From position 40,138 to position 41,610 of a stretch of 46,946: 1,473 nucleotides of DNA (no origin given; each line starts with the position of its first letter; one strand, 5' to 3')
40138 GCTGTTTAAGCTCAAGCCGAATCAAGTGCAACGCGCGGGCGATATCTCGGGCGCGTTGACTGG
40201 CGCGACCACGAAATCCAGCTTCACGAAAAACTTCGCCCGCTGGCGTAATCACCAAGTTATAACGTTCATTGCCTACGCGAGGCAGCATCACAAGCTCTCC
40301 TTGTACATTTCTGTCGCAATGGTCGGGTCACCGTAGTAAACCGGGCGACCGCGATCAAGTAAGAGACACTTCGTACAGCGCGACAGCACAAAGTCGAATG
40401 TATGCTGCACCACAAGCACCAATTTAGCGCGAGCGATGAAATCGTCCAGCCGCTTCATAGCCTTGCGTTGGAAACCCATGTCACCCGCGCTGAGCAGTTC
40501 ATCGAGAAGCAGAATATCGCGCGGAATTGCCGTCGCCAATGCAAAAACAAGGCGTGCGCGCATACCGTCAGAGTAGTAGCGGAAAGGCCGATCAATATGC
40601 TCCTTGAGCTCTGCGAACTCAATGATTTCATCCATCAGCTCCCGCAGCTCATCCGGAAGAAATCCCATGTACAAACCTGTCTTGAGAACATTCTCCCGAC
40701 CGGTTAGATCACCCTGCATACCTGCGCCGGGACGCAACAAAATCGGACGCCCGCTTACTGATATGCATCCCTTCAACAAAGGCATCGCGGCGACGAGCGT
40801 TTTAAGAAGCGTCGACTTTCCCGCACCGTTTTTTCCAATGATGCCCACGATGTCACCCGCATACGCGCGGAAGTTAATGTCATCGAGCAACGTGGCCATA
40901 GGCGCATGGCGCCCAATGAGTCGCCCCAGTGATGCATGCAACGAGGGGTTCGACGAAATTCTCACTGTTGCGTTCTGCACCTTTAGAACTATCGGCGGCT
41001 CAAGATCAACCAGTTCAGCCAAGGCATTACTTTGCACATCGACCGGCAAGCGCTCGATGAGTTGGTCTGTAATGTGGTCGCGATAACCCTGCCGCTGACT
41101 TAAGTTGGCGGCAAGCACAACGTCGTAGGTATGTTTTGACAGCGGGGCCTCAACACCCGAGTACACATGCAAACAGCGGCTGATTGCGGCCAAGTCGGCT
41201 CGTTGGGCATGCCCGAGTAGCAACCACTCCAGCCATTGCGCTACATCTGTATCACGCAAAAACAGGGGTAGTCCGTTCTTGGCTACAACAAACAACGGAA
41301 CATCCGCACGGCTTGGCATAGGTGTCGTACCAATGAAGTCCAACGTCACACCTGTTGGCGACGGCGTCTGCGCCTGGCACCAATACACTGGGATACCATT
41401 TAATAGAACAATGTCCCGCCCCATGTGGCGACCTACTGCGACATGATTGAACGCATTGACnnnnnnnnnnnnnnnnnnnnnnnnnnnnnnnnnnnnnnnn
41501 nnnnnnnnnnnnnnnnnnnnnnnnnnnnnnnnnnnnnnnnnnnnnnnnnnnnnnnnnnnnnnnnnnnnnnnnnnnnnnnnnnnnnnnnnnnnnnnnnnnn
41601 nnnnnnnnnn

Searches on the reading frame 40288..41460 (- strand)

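Call 36: search_protein_families(library=pfam, proteins=[window:40288-41460:-], max_evalue=10)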
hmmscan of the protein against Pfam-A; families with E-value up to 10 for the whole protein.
window:40288-41460:- (390 aa): 19 families
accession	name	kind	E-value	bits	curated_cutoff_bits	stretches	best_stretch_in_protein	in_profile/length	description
PF00005.33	ABC_tran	-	1.1e-16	62.2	25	1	192-322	1-135/137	ABC transporter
PF13304.12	AAA_21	-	5.9e-05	23.7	27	1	204-223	1-20/304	AAA domain, putative AbiEii toxin, Type IV TA system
PF13476.12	AAA_23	-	0.0014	19.7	27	1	195-225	15-42/201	AAA domain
PF13555.12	AAA_29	-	0.0057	16.8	27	1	204-223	24-43/61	P-loop containing region of AAA domain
PF13191.12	AAA_16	-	0.006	17.5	32.6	1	180-226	1-48/167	AAA ATPase domain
PF00350.29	Dynamin_N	-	0.0061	17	27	1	205-291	1-74/168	Dynamin family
PF13401.12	AAA_22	-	0.031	15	27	1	205-325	8-96/130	AAA domain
PF13175.12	AAA_15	-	0.031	14.3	32.1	1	196-222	10-43/374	AAA ATPase domain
PF03308.22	MeaB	-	0.034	13.6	23.1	1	189-225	20-56/273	Methylmalonyl Co-A mutase-associated GTPase MeaB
PF01926.29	MMR_HSR1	-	0.038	14.5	21.9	1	205-225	2-22/113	50S ribosome-binding GTPase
PF03193.22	RsgA_GTPase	-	0.056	13.7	30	1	201-231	105-135/174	RsgA GTPase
PF02463.25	SMC_N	-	0.065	13.1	40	1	203-222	25-44/220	RecF/RecN/SMC N terminal domain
PF02562.22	PhoH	-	0.072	13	27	1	201-277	18-92/205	PhoH-like protein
PF05729.18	NACHT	-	0.11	12.7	26.7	1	205-225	3-23/167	NACHT domain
PF19993.5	DO-GTPase2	-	0.12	12.5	27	1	204-225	2-23/226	Double-GTPase 2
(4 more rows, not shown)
